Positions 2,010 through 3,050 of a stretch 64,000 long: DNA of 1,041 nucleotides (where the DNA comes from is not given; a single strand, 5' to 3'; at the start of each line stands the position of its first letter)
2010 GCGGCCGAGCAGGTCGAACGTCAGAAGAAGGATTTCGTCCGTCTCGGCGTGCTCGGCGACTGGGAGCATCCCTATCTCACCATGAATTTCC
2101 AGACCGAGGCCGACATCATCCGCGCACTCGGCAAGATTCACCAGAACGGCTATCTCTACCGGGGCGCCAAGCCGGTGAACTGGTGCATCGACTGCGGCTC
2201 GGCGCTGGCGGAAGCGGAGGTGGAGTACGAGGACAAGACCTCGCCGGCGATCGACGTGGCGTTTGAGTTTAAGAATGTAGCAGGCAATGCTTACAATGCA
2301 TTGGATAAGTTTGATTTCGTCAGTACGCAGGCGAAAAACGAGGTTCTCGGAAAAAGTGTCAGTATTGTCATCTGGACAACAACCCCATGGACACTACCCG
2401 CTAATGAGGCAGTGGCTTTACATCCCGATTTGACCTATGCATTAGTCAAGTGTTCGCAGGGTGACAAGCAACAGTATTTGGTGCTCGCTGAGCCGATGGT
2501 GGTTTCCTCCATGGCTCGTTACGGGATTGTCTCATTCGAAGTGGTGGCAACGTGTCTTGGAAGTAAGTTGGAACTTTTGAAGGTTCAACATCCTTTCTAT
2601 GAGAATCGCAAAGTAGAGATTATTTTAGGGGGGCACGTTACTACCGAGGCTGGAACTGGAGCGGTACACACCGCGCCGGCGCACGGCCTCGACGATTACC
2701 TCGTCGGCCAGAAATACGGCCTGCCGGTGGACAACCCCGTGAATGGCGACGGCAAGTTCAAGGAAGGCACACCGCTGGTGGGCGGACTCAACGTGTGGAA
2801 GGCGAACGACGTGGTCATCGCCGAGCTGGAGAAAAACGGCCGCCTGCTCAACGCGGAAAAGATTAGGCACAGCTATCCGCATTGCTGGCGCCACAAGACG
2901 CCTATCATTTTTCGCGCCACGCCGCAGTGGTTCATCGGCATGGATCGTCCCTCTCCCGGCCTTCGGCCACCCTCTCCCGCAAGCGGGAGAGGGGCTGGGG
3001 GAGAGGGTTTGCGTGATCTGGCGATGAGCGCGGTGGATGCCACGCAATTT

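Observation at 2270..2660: AT-rich patch covering most of the IleRS CP1 editing domain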

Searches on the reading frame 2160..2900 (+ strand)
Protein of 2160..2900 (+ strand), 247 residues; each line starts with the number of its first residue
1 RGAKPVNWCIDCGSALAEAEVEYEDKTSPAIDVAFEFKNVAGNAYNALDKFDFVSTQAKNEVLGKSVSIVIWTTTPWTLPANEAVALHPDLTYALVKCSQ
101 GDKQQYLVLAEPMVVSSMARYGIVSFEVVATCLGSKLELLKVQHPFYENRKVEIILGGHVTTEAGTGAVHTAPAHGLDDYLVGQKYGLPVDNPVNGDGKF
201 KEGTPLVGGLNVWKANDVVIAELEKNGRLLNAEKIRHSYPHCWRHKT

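Call 57: search_solved_structures(query=window:2160-2900:+, show_alignments=2)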
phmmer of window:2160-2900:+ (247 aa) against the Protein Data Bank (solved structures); distinct sequences matched with E-value up to 0.001: 22.
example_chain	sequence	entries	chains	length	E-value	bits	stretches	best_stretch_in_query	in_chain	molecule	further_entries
8c9e_A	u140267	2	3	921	2.8e-50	174.4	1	1-246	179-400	Isoleucine--tRNA ligase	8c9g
8c9f_A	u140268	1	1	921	2.8e-50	174.4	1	1-246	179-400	Isoleucine--tRNA ligase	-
1ffy_A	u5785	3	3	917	1.6e-46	162.1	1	1-246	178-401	ISOLEUCYL-TRNA SYNTHETASE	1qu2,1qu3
8wnf_A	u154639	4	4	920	1e-36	129.9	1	4-244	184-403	Isoleucine--tRNA ligase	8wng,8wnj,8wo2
8wni_A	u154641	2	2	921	1e-36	129.9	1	4-244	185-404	Isoleucine--tRNA ligase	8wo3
1ile_A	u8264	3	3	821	4.6e-28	101.6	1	65-246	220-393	ISOLEUCYL-TRNA SYNTHETASE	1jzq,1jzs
6ldk_A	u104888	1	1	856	1.7e-26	96.5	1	66-246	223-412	Isoleucine--tRNA ligase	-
9wqs_A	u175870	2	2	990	8.1e-25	91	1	60-246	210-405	Isoleucine--tRNA ligase, cytoplasmic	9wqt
7d5c_A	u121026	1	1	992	8.1e-25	91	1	60-246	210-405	Isoleucine--tRNA ligase, cytoplasmic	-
8wnd_A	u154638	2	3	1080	9.9e-25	90.7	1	60-246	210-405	isoleucine--tRNA ligase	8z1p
1wk8_A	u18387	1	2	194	2.1e-24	89.7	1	65-241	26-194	Isoleucyl-tRNA synthetase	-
8c8w_A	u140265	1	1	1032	1.2e-23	87.1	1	69-244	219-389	Isoleucine--tRNA ligase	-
8c9d_A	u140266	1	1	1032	1.3e-23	87.1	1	69-244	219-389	Isoleucine--tRNA ligase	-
8c8v_A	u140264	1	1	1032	1.3e-23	87.1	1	69-244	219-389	Isoleucine--tRNA ligase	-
8c8u_A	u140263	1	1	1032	1.3e-23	87.1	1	69-244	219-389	Isoleucine--tRNA ligase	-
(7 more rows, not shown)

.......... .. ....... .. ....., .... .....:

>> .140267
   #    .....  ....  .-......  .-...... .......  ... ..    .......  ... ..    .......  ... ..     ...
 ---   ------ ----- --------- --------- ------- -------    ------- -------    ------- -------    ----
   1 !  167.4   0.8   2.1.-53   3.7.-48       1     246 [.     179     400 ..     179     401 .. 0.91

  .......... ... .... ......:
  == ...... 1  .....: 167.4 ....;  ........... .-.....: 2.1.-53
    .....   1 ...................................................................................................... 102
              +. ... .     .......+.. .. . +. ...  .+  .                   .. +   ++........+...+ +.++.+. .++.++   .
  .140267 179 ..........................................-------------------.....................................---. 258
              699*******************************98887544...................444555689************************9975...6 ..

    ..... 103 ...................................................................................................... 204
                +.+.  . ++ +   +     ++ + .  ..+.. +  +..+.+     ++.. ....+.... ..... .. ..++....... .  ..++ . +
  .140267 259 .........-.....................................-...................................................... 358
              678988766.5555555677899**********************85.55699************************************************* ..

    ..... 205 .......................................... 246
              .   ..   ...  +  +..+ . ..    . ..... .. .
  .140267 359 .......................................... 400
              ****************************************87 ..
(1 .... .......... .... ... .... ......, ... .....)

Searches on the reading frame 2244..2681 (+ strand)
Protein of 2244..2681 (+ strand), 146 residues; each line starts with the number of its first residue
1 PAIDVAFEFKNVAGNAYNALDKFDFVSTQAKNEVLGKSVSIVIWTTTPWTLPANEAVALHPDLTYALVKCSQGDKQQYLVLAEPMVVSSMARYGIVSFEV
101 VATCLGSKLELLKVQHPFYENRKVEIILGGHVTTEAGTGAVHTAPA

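Call 13: find_related_loci(query=window:2253-2672:+, collection=genome_contigs, flank=3500)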
Query window:2253-2672:+ (140 aa) in genome_contigs; peptide patterns used: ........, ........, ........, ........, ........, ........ (x = any residue, [..] = any of these).
600 stretches matched a pattern (row limit reached: there are more); 596 encode a relative of the query (tblastn E <= 1e-3); the best 80 are kept; 80 distinct loci.
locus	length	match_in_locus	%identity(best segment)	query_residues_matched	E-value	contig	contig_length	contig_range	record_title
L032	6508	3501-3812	61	36-140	3e-41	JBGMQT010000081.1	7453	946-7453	MAG: Acidiferrobacterales bacterium isolate N04_metabat2_bin.86 NODE_6092_length_7453_cov_20.000000, whole genome shotgu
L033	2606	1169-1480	67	36-140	3e-41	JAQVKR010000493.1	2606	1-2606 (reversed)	MAG: Gammaproteobacteria bacterium isolate STE_91 NODE_149163_length_2606_cov_2.457443_Sandtown_E, whole genome shotgun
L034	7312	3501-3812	62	36-140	8e-40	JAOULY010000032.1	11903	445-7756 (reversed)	MAG: Gammaproteobacteria bacterium isolate 8_1_July_SF_Bin11 8_1_July_SF_Bin11_scaffold_2132_c1, whole genome shotgun se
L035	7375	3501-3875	50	14-140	1e-38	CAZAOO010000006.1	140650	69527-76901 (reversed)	MAG TPA_asm: uncultured Thiotrichales bacterium isolate SRP072547_co1_206 genome assembly, contig: NODE_42_length_140650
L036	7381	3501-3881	50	19-140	4e-38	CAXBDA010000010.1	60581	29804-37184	MAG TPA_asm: uncultured Oleiphilus sp. isolate ERR2762116_binner12_Refined_69 genome assembly, contig: ERZ3422114.757, w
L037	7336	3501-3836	56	30-140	4e-37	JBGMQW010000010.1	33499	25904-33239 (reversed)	MAG: Thiohalomonadales bacterium isolate N04_metabat2_bin.65 NODE_218_length_33499_cov_7.497339, whole genome shotgun se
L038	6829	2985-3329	55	26-140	2e-37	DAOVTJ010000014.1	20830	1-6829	MAG TPA_asm: Thiomargarita sp. isolate CSMAG_1650 CSMAG_1650_k141_5062971_length_20830_cov_10.9657, whole genome shotgun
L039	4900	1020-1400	53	14-140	4e-37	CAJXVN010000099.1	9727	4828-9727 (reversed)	MAG TPA_asm: uncultured Gammaproteobacteria bacterium isolate SRR3933249_bin.7_MetaBAT_v2.12.1_MAG genome assembly, cont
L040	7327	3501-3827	54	31-140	5e-37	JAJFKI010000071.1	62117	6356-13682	MAG: Gammaproteobacteria bacterium isolate OFTM187 OFTM187_70, whole genome shotgun sequence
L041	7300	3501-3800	61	37-140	3e-36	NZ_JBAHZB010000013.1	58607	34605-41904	Alteromonas sp. 14N.309.X.WAT.G.H12 NODE_13_length_58607_cov_4.121527, whole genome shotgun sequence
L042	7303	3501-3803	58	35-140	2e-36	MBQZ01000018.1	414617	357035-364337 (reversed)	Crenothrix sp. D3 NODE_1_length_414617_cov_11.1378_ID_1, whole genome shotgun sequence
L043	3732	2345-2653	58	36-139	8e-36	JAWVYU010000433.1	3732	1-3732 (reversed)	MAG: Ketobacteraceae bacterium isolate HN14.bin.11 k141_2087972_length_3732_cov_7.0000, whole genome shotgun sequence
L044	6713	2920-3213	63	38-140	2e-35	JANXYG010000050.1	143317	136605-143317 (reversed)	MAG: Betaproteobacteria bacterium isolate GL140_3_metabat_338 GL140_3_k141_2008649, whole genome shotgun sequence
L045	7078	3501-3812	59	36-140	1e-35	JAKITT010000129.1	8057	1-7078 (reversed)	MAG: Candidatus Polarisedimenticolaceae bacterium isolate D96SM.bin.49 NODE_6044_length_8057_cov_4.734048, whole genome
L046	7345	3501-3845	53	22-140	1e-35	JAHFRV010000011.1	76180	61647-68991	MAG: Gammaproteobacteria bacterium isolate nzgw582 NODE_81_length_76181_cov_4.499763, whole genome shotgun sequence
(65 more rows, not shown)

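Call 33: find_related_loci(query=A1, collection=metagenome_contigs, flank=3500)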
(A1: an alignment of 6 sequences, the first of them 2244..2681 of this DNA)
Query A1 (146 aa) in metagenome_contigs; peptide patterns used: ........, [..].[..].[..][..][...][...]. (x = any residue, [..] = any of these).
600 stretches matched a pattern (row limit reached: there are more); 591 encode a relative of the query (tblastn E <= 1e-3); the best 80 are kept; 80 distinct loci.
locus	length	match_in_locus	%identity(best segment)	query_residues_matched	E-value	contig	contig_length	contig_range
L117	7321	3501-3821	61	39-146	2e-43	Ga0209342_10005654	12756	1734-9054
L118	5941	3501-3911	52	1-146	9e-42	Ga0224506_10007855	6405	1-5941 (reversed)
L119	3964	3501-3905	51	2-145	1e-38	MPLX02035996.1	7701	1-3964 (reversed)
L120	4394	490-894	49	1-146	1e-38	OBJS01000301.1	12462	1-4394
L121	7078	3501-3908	45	1-146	2e-38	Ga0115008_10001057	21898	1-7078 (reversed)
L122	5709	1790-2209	48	1-146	2e-38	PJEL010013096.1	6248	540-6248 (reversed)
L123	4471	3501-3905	49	1-146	5e-38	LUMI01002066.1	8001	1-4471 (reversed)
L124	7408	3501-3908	45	1-146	5e-38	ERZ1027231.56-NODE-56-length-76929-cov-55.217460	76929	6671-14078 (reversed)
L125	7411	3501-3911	49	1-146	9e-38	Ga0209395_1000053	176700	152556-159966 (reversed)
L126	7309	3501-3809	57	39-146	1e-37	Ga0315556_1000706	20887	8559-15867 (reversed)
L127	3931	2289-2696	50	1-146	4e-37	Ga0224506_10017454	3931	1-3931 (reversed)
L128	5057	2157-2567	49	1-146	2e-37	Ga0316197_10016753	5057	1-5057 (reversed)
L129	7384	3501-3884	51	2-145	3e-37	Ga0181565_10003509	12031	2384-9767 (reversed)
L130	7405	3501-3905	48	1-146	3e-37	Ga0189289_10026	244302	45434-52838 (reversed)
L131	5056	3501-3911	48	1-146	6e-37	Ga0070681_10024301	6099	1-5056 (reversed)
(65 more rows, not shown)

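Call 55: search_dna_similar(query=window:2244-2681:+, collection=plasmids, mode=protein, max_rows=8)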
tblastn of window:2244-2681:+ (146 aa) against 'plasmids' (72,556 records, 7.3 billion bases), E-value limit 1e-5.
Records with a match: 204; places in all: 209; records where one place covers at least 80% of the query: 170.
Best place of each record, by identity: <60% 204.
By first word of the organism name: Staphylococcus 144; Escherichia 9; Sinorhizobium 5; Acinetobacter 4; Riemerella 4; Ralstonia 3; Pasteurella 3; Proteus 2; Klebsiella 2; Neisseria 2; and 23 more.
By predicted mobility (MOB-suite, as given by PLSDB): conjugative 100; non-mobilizable 67; mobilizable 37.
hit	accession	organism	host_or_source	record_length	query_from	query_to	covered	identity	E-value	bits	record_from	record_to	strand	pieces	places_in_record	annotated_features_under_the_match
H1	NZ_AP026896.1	Aeromonas caviae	Microbe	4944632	1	146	100%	47.3%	1e-29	119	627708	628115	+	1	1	none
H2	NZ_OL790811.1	Proteus mirabilis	-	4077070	1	146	100%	46.6%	6e-27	111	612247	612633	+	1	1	none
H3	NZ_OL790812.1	Proteus mirabilis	-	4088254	1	146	100%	46.6%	6e-27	111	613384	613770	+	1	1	none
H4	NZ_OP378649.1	Klebsiella pneumoniae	-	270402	1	144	99%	46.5%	2e-27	112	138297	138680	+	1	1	ileS: isoleucine--tRNA ligase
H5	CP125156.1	Klebsiella pneumoniae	-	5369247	1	144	99%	46.5%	2e-27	112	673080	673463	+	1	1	ileS: isoleucine--tRNA ligase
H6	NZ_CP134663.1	Escherichia coli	Larus michahellis,bacteria,cloaca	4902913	1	146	100%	45.2%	9e-28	114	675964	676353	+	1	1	none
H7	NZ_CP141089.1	Escherichia coli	Homo sapiens,Infected Human Urine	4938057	1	146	100%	45.2%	9e-28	114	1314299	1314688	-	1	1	none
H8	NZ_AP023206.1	Escherichia coli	Homo sapiens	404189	1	146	100%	45.2%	1e-27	114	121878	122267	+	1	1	ileS: isoleucine--tRNA ligase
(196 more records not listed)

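Call 56: search_dna_similar(query=window:2244-2681:+, collection=phages, mode=protein, max_rows=8)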
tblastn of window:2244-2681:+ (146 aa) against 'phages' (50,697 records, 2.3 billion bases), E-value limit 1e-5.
Records with a match: 16; places in all: 16; records where one place covers at least 80% of the query: 9.
Best place of each record, by identity: <60% 16.
By first word of the organism name: Listeria 6; Salmonella 2; Acinetobacter 2; Enterococcus 2; Staphylococcus 2; Bacteriophage 2.
By host as written in the record: Listeria monocytogenes 6; - 5; Homo sapiens 1; Enterococcus faecalis 1; Staphylococcus pseudintermedius 1; Staphylococcus aureus 1; Salmonella enterica subsp. enterica serovar Kentucky 1.
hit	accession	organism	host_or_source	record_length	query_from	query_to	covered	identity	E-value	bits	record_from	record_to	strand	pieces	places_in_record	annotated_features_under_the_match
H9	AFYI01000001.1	Salmonella enterica subsp. enterica serovar Infantis str. ...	Homo sapiens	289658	1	146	100%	45.9%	1e-27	112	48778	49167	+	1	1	isoleucine--tRNA ligase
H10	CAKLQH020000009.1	Acinetobacter phage MD-2021a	not known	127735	40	146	73%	51.4%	1e-27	112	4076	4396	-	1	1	ileS: isoleucyl-tRNA synthetase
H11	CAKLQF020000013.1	Acinetobacter phage MD-2021a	not known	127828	40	146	73%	51.4%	1e-27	112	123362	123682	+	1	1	ileS: isoleucyl-tRNA synthetase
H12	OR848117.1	Listeria phage LM 4-14-1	Listeria monocytogenes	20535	25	146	84%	45.1%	2e-22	97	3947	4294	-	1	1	record has no annotation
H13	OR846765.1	Listeria phage LM 4-11-1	Listeria monocytogenes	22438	25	146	84%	45.1%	2e-22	97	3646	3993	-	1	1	record has no annotation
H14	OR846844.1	Listeria phage LM 4-11-1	Listeria monocytogenes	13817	25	146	84%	45.1%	2e-22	97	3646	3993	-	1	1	record has no annotation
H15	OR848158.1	Listeria phage LM 4-14-1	Listeria monocytogenes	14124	25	146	84%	45.1%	2e-22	97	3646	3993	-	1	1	record has no annotation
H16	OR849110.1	Listeria phage LM 4-14-1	Listeria monocytogenes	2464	25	146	84%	41.9%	3e-22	96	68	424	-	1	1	record has no annotation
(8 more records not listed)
